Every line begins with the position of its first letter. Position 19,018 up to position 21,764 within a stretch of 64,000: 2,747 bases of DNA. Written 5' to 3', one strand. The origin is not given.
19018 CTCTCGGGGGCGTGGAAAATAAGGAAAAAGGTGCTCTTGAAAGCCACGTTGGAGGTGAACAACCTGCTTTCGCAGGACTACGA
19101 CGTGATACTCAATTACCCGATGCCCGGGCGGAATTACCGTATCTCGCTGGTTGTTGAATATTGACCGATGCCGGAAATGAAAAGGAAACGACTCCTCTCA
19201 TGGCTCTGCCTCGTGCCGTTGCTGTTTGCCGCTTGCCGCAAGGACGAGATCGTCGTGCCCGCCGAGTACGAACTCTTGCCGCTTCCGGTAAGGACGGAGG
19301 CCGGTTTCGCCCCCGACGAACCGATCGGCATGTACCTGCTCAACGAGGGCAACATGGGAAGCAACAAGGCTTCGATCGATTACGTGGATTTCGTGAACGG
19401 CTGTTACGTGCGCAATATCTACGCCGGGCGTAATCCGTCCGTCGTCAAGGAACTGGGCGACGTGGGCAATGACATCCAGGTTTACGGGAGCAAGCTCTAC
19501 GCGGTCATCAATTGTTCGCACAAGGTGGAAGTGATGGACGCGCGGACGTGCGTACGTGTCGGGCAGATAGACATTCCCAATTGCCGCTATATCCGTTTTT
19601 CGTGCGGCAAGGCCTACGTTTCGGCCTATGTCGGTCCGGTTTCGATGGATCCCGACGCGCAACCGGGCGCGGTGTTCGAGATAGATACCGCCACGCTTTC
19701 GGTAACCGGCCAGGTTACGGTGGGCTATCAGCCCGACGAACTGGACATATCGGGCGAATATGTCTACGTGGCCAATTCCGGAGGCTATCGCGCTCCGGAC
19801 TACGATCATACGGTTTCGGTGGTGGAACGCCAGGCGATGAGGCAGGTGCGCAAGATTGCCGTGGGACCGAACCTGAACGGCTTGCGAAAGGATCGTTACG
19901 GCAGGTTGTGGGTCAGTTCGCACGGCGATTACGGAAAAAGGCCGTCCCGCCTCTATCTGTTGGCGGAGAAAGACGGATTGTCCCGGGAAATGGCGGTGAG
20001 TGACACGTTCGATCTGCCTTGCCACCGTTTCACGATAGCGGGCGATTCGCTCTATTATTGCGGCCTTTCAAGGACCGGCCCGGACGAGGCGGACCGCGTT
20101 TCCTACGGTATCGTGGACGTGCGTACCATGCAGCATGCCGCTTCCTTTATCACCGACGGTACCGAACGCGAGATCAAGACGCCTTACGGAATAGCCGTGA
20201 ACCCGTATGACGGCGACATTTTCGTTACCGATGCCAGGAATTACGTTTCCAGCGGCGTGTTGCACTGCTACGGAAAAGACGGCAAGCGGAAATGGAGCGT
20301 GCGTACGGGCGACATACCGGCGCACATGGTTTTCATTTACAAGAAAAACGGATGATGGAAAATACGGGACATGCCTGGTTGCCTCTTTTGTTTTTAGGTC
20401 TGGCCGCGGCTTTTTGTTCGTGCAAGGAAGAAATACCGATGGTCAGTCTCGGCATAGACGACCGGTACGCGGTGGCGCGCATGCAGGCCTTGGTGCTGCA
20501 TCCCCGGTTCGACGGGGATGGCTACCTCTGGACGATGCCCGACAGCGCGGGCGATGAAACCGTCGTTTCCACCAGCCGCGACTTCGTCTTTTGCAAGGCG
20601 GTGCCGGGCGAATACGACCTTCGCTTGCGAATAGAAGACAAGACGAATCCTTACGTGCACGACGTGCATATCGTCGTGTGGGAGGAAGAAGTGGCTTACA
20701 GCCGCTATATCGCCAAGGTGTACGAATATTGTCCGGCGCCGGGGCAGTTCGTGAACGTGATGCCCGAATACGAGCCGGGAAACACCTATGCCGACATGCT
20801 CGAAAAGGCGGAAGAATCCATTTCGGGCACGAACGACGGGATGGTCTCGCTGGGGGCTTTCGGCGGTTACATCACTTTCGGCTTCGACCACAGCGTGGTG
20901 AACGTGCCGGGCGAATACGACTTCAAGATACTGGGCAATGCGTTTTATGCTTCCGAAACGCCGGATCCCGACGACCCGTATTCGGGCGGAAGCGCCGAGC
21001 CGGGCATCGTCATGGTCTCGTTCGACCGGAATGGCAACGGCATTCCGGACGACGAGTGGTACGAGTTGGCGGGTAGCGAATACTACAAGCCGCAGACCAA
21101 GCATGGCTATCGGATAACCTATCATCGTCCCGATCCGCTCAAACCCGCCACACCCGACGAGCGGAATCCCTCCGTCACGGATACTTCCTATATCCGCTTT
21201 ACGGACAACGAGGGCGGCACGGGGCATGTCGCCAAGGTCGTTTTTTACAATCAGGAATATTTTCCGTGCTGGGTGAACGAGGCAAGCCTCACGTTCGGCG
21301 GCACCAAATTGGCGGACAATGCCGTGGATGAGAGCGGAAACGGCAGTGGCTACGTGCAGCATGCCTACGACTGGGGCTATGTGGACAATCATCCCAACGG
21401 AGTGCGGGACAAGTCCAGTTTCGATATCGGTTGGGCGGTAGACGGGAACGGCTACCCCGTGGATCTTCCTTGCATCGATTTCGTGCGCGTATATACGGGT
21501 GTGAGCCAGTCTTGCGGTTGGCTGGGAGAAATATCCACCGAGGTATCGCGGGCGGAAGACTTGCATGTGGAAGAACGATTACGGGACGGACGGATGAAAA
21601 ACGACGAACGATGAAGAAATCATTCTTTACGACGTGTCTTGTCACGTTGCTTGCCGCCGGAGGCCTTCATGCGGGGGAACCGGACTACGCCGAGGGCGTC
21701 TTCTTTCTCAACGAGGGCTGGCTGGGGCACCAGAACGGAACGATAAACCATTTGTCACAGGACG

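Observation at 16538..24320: A riboswitch-controlled corrinoid-uptake operon contains two accessory proteins that are T9SS cargo rather than lipoproteins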

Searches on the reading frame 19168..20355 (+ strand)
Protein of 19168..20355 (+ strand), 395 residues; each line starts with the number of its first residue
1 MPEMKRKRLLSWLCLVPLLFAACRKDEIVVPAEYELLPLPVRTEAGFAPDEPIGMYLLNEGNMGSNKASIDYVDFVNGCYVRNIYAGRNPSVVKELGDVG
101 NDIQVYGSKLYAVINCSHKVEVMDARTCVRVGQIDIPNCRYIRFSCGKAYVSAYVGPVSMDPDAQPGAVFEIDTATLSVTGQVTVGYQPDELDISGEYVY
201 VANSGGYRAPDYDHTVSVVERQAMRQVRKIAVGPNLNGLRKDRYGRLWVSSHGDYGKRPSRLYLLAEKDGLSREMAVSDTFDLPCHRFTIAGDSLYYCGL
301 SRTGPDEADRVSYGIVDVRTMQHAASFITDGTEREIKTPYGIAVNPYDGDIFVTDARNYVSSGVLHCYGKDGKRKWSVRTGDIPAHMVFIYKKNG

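Call 3: search_protein_families(library=pfam, proteins=[window:19168-20355:+], max_evalue=0.01)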
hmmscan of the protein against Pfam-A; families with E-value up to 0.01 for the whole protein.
window:19168-20355:+ (395 aa): 1 family
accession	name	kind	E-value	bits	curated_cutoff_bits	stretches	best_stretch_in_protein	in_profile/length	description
PF16819.11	DUF5074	-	1.6e-12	47.6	27.2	1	54-358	2-313/353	Domain of unknown function (DUF5074)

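Call 4: search_protein_families(library=ncbifam, proteins=[window:19168-20355:+], max_evalue=0.01)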
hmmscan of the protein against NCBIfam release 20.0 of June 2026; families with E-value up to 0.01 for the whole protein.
window:19168-20355:+ (395 aa): 2 families
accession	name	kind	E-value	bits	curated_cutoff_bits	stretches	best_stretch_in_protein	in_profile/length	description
NF038117.1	choice_anch_I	subfamily_domain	6.4e-05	22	300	1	152-224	60-138/458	choice-of-anchor I family protein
TIGR02276.1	beta_rpt_yvtn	repeat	0.0083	16.1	27.85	0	172-189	19-36/42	beta-propeller repeat protein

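Call 5: search_solved_structures(query=window:19168-20355:+, max_evalue=1, show_alignments=1)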
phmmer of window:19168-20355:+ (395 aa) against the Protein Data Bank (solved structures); distinct sequences matched with E-value up to 1: 15.
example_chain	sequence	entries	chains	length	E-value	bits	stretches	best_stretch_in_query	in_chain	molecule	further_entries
8ptf_A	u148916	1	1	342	5.6e-35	124.3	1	54-380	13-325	YncE family protein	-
8ptd_A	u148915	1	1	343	5.6e-35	124.3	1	54-380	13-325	YncE family protein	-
8blw_B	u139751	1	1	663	5.7e-35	124.2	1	11-380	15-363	YncE family protein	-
8puj_A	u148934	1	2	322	1.8e-14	56.8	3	54-152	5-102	YncE family protein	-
8okv_B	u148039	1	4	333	1.8e-14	56.7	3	54-152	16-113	Putative surface layer protein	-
8p97_B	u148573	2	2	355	2.2e-14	56.5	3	54-152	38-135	Putative surface layer protein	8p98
8bmy_A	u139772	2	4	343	2.5e-14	56.3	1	53-385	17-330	Putative surface layer protein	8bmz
8baz_A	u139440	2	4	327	3.6e-14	55.8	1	54-385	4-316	Surface layer protein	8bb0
8bai_A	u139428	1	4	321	3.6e-14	55.8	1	54-385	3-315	Surface layer protein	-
3dsm_A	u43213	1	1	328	4e-14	55.6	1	54-385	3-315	uncharacterized protein BACUNI_02894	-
8bn0_A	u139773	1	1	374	4e-14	55.6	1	53-385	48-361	Putative surface layer protein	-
8bmx_D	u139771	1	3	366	4.4e-14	55.5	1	53-385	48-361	YncE family protein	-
5c2v_B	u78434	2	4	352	0.021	17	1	168-245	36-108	HYDRAZINE SYNTHASE BETA SUBUNIT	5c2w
3hxj_A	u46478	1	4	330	0.21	13.7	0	323-385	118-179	Pyrrolo-quinoline quinone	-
6tjc_A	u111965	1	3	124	0.24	13.5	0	330-382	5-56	Cake3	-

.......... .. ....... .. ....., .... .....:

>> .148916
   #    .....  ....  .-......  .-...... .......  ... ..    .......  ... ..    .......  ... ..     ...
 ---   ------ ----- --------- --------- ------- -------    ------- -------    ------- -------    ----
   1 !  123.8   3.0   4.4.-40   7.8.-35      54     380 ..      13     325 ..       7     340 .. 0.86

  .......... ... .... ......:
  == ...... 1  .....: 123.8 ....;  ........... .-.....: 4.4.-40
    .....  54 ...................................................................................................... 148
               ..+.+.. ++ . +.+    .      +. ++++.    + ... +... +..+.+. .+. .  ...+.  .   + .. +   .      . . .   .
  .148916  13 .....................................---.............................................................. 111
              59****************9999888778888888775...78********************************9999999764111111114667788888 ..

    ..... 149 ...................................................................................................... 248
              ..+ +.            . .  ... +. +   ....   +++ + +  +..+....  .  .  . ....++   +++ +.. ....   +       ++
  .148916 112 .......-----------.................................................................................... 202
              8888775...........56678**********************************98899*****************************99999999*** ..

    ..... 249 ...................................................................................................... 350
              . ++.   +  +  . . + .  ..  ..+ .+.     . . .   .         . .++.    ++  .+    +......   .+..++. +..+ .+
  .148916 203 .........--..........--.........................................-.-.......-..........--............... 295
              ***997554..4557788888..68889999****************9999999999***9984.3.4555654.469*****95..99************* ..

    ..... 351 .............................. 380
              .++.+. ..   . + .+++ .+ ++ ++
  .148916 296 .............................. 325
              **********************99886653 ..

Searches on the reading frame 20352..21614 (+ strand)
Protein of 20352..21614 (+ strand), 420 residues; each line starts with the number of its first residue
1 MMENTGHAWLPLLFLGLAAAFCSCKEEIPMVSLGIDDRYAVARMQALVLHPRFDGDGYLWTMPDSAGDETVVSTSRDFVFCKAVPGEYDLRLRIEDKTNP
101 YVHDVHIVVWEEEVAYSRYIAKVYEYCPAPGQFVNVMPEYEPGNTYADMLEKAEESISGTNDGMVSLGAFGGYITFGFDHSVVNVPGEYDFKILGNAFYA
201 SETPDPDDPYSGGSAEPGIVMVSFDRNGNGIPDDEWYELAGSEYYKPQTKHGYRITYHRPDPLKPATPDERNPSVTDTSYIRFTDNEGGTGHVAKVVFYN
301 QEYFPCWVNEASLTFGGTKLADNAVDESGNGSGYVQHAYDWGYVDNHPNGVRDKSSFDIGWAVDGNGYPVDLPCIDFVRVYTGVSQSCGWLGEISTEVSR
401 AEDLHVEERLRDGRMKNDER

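Call 3: search_protein_families(library=pfam, proteins=[window:20352-21614:+], max_evalue=0.01)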
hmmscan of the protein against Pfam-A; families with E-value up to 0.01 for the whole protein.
window:20352-21614:+ (420 aa): 1 family
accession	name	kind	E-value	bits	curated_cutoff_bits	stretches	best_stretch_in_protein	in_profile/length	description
PF16820.11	PKD_3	-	0.00031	21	26.3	1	53-95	30-67/68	PKD-like domain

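Call 4: search_protein_families(library=ncbifam, proteins=[window:20352-21614:+], max_evalue=0.01)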
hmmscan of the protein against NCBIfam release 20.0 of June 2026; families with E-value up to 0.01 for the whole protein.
window:20352-21614:+ (420 aa): 0 families

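Call 7: search_solved_structures(query=window:20352-21614:+, max_evalue=1, show_alignments=1)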
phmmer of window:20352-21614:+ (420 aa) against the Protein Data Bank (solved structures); distinct sequences matched with E-value up to 1: 2.
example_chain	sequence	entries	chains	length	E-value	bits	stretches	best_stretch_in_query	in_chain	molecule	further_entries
8blw_B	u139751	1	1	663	1.8e-79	270.8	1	114-407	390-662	YncE family protein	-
7biz_A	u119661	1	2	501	1.7e-46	162.2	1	118-405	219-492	Cell surface protein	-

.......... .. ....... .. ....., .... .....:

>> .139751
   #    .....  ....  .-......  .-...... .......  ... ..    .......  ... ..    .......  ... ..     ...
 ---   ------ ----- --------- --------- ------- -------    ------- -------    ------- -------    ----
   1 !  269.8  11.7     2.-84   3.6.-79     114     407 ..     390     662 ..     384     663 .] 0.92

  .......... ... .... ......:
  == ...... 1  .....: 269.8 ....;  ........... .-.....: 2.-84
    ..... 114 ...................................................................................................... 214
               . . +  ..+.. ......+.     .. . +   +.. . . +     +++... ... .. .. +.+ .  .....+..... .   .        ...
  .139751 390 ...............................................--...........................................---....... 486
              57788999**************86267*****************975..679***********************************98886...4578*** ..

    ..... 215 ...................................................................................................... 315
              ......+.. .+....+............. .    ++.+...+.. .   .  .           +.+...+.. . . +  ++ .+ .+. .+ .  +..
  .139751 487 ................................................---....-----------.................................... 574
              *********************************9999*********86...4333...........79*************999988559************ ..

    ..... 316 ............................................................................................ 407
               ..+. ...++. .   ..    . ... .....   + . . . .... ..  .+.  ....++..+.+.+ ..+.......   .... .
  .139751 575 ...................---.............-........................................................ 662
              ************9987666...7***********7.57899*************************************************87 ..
